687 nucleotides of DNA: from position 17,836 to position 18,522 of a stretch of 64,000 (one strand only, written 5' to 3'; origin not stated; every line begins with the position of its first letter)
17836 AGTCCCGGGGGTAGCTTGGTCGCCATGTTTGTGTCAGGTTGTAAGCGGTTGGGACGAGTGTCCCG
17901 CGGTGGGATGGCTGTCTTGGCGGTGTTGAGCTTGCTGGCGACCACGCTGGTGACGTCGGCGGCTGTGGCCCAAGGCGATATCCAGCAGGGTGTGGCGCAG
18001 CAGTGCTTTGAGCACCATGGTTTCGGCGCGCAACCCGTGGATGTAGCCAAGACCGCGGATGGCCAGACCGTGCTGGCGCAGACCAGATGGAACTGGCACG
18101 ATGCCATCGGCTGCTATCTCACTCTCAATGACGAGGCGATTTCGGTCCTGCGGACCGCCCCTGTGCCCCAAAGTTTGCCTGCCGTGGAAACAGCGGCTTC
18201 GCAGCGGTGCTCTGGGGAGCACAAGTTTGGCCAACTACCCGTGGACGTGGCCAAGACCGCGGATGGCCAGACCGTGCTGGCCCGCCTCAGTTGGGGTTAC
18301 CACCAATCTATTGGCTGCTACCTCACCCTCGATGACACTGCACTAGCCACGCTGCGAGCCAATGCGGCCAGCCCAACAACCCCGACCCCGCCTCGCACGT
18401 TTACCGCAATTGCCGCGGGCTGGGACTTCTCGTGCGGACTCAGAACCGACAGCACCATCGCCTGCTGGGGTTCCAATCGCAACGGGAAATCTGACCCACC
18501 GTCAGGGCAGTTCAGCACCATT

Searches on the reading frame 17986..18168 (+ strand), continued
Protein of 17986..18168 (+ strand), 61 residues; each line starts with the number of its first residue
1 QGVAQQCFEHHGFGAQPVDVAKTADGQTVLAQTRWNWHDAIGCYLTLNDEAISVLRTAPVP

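Call 55: search_solved_structures(query=A5, max_evalue=10)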
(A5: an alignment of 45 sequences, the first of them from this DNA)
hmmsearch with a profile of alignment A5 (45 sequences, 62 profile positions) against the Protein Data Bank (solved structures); distinct sequences matched with E-value up to 10: 0.

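Call 59: search_protein_families(library=pfam, proteins=[L022:318-1388:-, L027:3384-5342:-, L015:2810-4249:-, L033:2541-4601:+, L037:7210-8343:-, L007:4291-5562:+, L030:2170-3189:-, L034:4157-5824:+], max_evalue=0.0001)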
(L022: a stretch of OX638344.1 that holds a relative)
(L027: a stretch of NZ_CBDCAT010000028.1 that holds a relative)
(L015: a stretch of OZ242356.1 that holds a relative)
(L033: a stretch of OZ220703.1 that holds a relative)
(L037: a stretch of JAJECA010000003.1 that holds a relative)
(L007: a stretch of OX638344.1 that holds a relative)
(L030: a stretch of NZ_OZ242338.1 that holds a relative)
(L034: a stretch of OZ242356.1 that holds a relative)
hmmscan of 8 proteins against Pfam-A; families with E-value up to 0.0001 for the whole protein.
L022:318-1388:- (357 aa): 3 families
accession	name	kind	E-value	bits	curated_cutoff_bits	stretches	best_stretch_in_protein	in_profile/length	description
PF13561.12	adh_short_C2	-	4.2e-52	177.5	27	1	120-348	1-235/236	Enoyl-(Acyl carrier protein) reductase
PF00106.31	adh_short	-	2.8e-42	144.9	26.6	1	117-301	4-193/195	short chain dehydrogenase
PF08659.16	KR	-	5.1e-10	40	22.6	1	117-270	4-162/180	KR domain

L027:3384-5342:- (653 aa): 3 families
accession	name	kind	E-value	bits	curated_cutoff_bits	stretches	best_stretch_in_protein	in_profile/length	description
PF02770.24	Acyl-CoA_dh_M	-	2.9e-21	75.9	33.3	1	356-450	1-97/97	Acyl-CoA dehydrogenase, middle domain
PF00441.29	Acyl-CoA_dh_1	-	1.1e-18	68.2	22.4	1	462-633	1-150/150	Acyl-CoA dehydrogenase, C-terminal domain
PF02771.21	Acyl-CoA_dh_N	-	6.6e-07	30.1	22.9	1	249-352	12-113/113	Acyl-CoA dehydrogenase, N-terminal domain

L015:2810-4249:- (480 aa): 2 families
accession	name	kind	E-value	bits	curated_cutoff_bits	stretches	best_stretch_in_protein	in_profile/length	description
PF02720.22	DUF222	-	1.4e-20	74.3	24.4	1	72-332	25-306/306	Domain of unknown function (DUF222)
PF01844.29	HNH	-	1.2e-09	38.6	21.4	1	335-377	1-46/47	HNH endonuclease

L033:2541-4601:+ (687 aa): 0 families

L037:7210-8343:- (378 aa): 2 families
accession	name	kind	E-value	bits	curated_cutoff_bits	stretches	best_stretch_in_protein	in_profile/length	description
PF00005.33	ABC_tran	-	2.6e-34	119.2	25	1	34-175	2-136/137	ABC transporter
PF08402.16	TOBE_2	-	1.4e-11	44.8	21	1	294-371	1-70/76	TOBE domain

L007:4291-5562:+ (424 aa): 9 families
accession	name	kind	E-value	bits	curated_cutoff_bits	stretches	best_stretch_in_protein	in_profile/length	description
PF02754.22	CCG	-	8.1e-27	93.6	20.6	2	320-402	1-84/85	Cysteine-rich domain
PF13183.11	Fer4_8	-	1.6e-12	48.2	27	1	50-119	1-68/68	4Fe-4S dicluster domain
PF13534.11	Fer4_17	-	4.8e-10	40.3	22.2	1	53-119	1-60/61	4Fe-4S dicluster domain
PF12838.12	Fer4_7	-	7.8e-08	33.1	27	1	53-119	1-52/52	4Fe-4S dicluster domain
PF13484.11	Fer4_16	-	2.5e-06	28.6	30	1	54-117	2-65/66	4Fe-4S double cluster binding domain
PF12837.12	Fer4_6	-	4.1e-06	26.9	25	0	102-120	6-24/24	4Fe-4S binding domain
PF13187.11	Fer4_9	-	2.2e-05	24.8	27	0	54-118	2-50/52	4Fe-4S dicluster domain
PF00037.32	Fer4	-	3.3e-05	24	21.1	0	102-119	5-22/24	4Fe-4S binding domain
PF12797.12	Fer4_2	-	6.5e-05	23.1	24.5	0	102-117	7-22/22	4Fe-4S binding domain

L030:2170-3189:- (340 aa): 2 families
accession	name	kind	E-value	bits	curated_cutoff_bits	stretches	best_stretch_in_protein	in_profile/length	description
PF07366.18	SnoaL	-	2.6e-29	102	28.4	1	206-322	7-124/126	SnoaL-like polyketide cyclase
PF12680.13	SnoaL_2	-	1.8e-17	64.3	27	1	208-310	6-101/102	SnoaL-like domain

L034:4157-5824:+ (556 aa): 0 families

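Call 62: search_protein_families(library=pfam, alignment_id=A5, max_evalue=10)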
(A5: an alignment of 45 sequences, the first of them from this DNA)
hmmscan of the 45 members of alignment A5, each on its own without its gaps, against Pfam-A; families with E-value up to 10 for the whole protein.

A. member 1, seq(61 aa): 0 families

B. families by the number of members that match (of 45 scanned): 6 families
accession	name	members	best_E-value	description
PF18407.7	GNAT_like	2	0.087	GCN5-related N-acetyltransferase like domain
PF15915.11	BAT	1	0.021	GAF and HTH_10 associated domain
PF18181.6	SLATT_1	1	0.059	SMODS and SLOG-associating 2TM effector domain 1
PF24828.1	DUF7713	1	0.099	Domain of unknown function (DUF7713)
PF14386.11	DUF4417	1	0.13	Domain of unknown function (DUF4417)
PF22221.2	NigD_N-like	1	0.16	Lipoprotein BF3042 OB domain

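Call 68: find_related_loci(query=A1, collection=metagenome_contigs, flank=3000)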
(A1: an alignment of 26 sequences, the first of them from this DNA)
Query A1 (61 aa) in metagenome_contigs; peptide patterns used: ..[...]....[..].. (x = any residue, [..] = any of these).
31 stretches matched a pattern; 3 encode a relative of the query (tblastn E <= 1e-3); 3 distinct loci.
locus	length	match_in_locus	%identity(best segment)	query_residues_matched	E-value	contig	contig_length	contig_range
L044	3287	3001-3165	60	6-59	3e-21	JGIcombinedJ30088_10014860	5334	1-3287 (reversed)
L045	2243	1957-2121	60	6-59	3e-21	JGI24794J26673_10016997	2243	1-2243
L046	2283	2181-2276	69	6-37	2e-14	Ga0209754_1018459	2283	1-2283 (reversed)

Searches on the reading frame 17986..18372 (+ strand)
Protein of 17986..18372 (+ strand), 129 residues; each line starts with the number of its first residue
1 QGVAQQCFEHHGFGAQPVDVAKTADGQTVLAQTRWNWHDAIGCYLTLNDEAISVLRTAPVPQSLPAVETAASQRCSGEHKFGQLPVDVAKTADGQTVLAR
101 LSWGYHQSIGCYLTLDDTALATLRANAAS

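Call 6: find_homologous_proteins(query=window:17986-18372:+, max_evalue=0.01)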
Query seq(129 aa) (129 aa): 22 proteins with E <= 0.01 among 80 candidates.
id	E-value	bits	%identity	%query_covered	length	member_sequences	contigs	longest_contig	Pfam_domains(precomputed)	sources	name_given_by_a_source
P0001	1.9e-67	243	62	95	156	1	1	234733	-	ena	-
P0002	1.4e-56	208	71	91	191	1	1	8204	-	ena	-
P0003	2.3e-56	207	74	100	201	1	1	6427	-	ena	-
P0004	5.3e-51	190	73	86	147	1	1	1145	-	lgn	-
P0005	3.0e-48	181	75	84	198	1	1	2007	-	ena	-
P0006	3.0e-45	171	75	84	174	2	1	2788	-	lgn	-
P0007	7.9e-40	154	75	74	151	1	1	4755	-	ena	-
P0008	4.3e-39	152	70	77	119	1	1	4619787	-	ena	-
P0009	1.0e-35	141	63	75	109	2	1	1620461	-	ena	-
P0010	1.0e-31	128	59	68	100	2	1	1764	-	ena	-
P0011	5.2e-31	125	63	71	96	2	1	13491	-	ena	-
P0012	7.4e-29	118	54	94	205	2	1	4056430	-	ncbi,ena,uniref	ncbi:hypothetical protein [Candidatus Poriferisocius sp.]|uniref:hypothetical protein n=1 Tax=Candid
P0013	8.0e-22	96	64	51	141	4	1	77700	-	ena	-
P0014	8.2e-21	92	71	48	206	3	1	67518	-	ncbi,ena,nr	ncbi:MAG: hypothetical protein OXT07_14375 [bacterium]|nr:hypothetical protein [bacterium]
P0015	1.6e-20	91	68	51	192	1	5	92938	-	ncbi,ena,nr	ncbi:MAG: hypothetical protein OXH23_09230 [bacterium]|nr:hypothetical protein [bacterium]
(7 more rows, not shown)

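Call 24: predict_structure(alignment_id=A2)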
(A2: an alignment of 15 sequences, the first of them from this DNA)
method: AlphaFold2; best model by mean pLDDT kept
length: 129 residues; sequences in the alignment: 15
mean_pLDDT: 95.4   pTM: 0.86
mean pLDDT of the five models: 95.4, 91.5, 88.2, 87.1, 60.6
residues with pLDDT >= 90: 126; 70-90: 2; 50-70: 1; < 50: 0
segments of 3 or more residues with pLDDT < 50: none
pLDDT, mean of each block of 10 residues (from residue 1): 92 94 96 96 96 97 94 96 95 96 95 96 95
secondary structure, 60 per line:
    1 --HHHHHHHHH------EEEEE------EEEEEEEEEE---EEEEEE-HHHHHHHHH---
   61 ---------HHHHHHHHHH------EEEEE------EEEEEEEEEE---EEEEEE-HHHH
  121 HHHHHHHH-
elements in order: H3-11 E18-22 E29-38 E42-47 H49-57 H70-79 E86-90 E97-106 E110-115 H117-128

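Call 38: fold_search(model_id=the predicted structure, library=pdb)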
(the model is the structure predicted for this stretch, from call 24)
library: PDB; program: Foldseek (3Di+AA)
matches with E <= 10: 115; with E <= 0.001: 0
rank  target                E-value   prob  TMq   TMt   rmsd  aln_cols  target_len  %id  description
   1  9rtt_V                1.4e+00  0.02  0.16  0.09  16.1       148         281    9  Activated Elongation Complex with IWS1 and ELOF1 (released 2025-09-03)
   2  2l9y_MODEL_1_A        1.6e+00  0.02  0.16  0.12  18.0       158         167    7  Solution structure of the MoCVNH-LysM module from the rice blast fungus Magnaporthe oryzae protein (MGG_03307) (released 2011-03-23)
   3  4cx8_B                1.8e+00  0.04  0.24  0.19  14.9       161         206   16  Monomeric pseudorabies virus protease pUL26N at 2.5 A resolution (released 2015-05-20)
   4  6utu_H                1.8e+00  0.02  0.16  0.13  14.7       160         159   11  Crystal structure of minor pseudopilin ternary complex of XcpVWX from the Type 2 secretion system of Pseudomonas aerug (released 2020-09-02)
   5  5jh8                  1.9e+00  0.04  0.15  0.09  14.0       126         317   13  Crystal structure of chitinase from Chromobacterium violaceum ATCC 12472 (released 2016-05-25)
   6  7t4q_D                2.3e+00  0.01  0.14  0.12  18.9       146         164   10  CryoEM structure of the HCMV Pentamer gH/gL/UL128/UL130/UL131A in complex with neutralizing fabs 2C12, 7I13 and 13H11 (released 2022-03-23)
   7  3fi7                  2.4e+00  0.10  0.13  0.10   6.8        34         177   24  Crystal Structure of the autolysin Auto (Lmo1076) from Listeria monocytogenes, catalytic domain (released 2009-04-07)
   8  3nje_B                2.4e+00  0.02  0.15  0.12  15.5       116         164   13  Structure of the Minor Pseudopilin XcpW from the Pseudomonas aeruginosa Type II Secretion System (released 2011-02-02)
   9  4v07_A                2.7e+00  0.02  0.22  0.16  15.2       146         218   11  Dimeric pseudorabies virus protease pUL26N at 2.1 A resolution (released 2015-07-15)
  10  3nje_A                2.7e+00  0.01  0.15  0.13  16.2       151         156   13  Structure of the Minor Pseudopilin XcpW from the Pseudomonas aeruginosa Type II Secretion System (released 2011-02-02)
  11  2r4e_A                2.7e+00  0.01  0.14  0.05  17.4       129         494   10  Crystal structure of Escherichia coli Glycerol-3-phosphate Dehydrogenase in complex with DHAP (released 2008-04-29)
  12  6koi_W                2.9e+00  0.02  0.12  0.13  11.8        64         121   11  Crystal structure of SNX11-PXe domain in dimer form. (released 2020-07-08)
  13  1n02_MODEL_1_A        3.1e+00  0.03  0.16  0.19  12.9        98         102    7  Solution Structure of a Circular-Permuted Variant of the Potent HIV-inactivating Protein Cyanovirin-N (released 2002-12-18)
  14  3azc                  3.3e+00  0.04  0.23  0.23  12.0       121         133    8  Crystal structure of the soluble part of cytochrome b6f complex iron-sulfur subunit from Thermosynechococcus elongatus B (released 2012-05-23)
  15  5bw0_E                3.3e+00  0.01  0.16  0.14  13.3       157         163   10  The crystal structure of minor pseudopilin binary complex of XcpV and XcpW from the Type 2 secretion system of Pseudom (released 2016-07-20)
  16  2z21_A                3.5e+00  0.02  0.15  0.18  14.1       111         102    8  Crystal Structure of a five site mutated Cyanovirin-N (released 2007-07-31)
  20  2rp3_MODEL_1_A        3.9e+00  0.02  0.14  0.17  11.9        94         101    8  Solution Structure of Cyanovirin-N Domain B Mutant (released 2008-08-19)
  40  6x7h_B                5.3e+00  0.02  0.15  0.19  13.4       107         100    8  Cyanovirin-N Mutation I34Y with Dimannose bound (released 2021-06-02)
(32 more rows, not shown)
